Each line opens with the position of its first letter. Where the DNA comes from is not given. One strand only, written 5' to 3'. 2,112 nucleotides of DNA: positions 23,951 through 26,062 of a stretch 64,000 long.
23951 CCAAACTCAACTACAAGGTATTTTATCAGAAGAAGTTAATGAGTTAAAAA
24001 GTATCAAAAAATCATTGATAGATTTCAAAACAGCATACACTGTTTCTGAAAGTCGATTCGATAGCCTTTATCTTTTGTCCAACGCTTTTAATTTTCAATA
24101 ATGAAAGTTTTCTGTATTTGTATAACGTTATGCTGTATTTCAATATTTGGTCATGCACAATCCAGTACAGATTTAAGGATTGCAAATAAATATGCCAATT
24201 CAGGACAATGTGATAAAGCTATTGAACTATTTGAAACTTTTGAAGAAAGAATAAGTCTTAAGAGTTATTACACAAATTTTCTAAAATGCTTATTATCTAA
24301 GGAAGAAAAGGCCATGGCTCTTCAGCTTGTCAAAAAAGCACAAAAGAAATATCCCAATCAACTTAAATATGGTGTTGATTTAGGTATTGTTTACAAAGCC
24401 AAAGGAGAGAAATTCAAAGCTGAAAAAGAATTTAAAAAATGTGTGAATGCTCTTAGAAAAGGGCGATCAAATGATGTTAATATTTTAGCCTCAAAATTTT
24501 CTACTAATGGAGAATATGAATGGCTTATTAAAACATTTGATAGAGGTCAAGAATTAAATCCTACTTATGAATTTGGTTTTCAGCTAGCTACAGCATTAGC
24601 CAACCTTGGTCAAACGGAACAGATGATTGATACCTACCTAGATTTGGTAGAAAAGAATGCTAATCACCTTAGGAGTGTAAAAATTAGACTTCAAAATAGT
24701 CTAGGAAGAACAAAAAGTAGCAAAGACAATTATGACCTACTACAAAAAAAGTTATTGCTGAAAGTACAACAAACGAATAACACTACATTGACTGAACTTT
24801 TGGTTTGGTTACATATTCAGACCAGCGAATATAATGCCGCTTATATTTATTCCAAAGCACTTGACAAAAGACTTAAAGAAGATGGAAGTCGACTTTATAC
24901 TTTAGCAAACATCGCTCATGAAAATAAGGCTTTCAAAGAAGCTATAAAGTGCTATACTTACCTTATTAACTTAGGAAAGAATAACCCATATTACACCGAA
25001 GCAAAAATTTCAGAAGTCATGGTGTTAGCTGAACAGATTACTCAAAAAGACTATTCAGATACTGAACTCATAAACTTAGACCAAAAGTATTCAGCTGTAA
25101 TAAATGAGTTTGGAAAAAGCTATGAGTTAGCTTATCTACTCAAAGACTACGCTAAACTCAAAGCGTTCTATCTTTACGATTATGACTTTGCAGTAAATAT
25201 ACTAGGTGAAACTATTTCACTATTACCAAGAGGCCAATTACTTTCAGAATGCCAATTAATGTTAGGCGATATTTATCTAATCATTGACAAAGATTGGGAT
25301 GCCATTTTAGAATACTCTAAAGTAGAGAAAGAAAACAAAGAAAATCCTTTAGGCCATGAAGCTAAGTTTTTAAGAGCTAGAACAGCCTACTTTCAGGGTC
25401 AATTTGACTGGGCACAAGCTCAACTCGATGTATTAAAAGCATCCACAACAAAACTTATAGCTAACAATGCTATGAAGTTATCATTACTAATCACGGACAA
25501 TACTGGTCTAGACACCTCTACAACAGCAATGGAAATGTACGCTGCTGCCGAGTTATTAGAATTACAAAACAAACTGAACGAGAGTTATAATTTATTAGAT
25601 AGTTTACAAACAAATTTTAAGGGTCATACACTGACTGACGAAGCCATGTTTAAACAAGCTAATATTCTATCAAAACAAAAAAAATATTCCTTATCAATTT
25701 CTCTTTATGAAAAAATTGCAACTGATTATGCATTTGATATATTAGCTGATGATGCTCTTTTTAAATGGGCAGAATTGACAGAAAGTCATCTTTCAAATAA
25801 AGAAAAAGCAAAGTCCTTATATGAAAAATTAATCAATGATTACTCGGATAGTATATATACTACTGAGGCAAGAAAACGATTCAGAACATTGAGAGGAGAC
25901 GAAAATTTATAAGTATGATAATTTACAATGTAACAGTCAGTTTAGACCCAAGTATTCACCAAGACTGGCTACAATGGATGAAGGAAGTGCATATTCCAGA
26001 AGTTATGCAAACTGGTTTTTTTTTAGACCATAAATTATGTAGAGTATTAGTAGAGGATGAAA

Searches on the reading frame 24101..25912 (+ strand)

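Call 48: search_protein_families(library=pfam, proteins=[window:24101-25912:+], max_evalue=0.00001)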
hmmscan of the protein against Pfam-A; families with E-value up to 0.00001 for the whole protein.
window:24101-25912:+ (603 aa): 2 families
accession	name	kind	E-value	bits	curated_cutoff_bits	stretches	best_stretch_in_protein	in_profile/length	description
PF13174.12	TPR_6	-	6.3e-10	39.5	26.3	0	551-584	1-33/33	Tetratricopeptide repeat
PF07719.23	TPR_2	-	1.2e-06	28.7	27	0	265-295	4-34/34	Tetratricopeptide repeat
